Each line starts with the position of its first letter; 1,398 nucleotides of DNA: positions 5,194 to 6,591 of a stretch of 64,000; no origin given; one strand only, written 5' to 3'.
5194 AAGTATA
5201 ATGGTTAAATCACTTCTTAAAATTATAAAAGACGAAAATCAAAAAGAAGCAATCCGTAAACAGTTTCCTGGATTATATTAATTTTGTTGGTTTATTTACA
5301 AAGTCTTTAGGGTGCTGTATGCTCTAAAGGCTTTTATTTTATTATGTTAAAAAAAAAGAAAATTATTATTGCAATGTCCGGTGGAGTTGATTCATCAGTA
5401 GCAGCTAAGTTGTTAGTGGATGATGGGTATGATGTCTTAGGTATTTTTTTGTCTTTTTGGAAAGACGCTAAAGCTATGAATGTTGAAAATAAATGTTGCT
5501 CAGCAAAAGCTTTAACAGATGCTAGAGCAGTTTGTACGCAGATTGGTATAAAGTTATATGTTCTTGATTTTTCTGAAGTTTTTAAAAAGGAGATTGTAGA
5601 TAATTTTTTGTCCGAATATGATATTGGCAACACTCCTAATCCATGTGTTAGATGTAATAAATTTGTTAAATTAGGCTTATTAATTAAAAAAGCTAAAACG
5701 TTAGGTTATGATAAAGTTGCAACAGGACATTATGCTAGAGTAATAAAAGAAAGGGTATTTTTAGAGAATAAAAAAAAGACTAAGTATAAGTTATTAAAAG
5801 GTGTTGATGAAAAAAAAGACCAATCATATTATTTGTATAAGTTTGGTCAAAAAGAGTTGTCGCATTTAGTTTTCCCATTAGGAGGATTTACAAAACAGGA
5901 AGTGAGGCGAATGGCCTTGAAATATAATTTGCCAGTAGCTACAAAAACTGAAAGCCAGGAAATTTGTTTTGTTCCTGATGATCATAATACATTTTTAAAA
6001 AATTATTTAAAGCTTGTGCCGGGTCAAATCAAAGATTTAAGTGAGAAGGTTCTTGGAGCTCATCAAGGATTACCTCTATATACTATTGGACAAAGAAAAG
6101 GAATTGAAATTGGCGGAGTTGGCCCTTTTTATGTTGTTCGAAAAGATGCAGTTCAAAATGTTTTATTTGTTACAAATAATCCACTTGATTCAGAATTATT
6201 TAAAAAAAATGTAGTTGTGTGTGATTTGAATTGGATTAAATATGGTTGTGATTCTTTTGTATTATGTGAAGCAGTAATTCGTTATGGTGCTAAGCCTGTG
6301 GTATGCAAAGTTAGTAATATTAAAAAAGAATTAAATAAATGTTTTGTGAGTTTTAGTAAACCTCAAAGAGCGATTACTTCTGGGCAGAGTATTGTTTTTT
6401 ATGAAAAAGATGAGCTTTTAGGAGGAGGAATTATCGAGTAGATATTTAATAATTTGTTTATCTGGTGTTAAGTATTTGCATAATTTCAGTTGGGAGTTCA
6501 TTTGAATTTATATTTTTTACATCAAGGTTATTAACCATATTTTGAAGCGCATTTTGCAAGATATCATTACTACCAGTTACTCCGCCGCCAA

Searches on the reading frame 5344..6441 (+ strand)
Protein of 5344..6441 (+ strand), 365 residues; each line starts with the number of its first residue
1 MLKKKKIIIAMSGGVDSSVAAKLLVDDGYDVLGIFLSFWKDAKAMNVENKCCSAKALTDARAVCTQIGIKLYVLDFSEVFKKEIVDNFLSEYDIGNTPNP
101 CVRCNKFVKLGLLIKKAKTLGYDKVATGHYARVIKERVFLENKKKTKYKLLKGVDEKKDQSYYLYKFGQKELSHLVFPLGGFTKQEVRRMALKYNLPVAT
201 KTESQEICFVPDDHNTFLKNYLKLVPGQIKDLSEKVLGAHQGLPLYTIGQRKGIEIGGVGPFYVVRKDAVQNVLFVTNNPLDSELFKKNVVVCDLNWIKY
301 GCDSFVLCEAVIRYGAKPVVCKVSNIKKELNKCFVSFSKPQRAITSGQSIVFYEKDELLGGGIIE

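Call 59: search_protein_families(library=pfam, proteins=[window:5344-6441:+], max_evalue=0.00001)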
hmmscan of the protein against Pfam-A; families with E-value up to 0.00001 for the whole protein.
window:5344-6441:+ (365 aa): 4 families
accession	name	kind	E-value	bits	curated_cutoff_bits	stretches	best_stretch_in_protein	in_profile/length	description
PF03054.22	tRNA_Me_trans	-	1.9e-77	260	20.6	1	5-211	1-201/202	tRNA methyl transferase HUP domain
PF20259.3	tRNA_Me_trans_M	-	4.9e-20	71.3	27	1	216-277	2-65/66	tRNA methyl transferase PRC-barrel domain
PF20258.4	tRNA_Me_trans_C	-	1.5e-16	60.9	20.6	1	290-364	4-77/77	Aminomethyltransferase beta-barrel domain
PF01171.26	ATP_bind_3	-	1.9e-06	28.2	27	0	6-197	1-162/182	PP-loop family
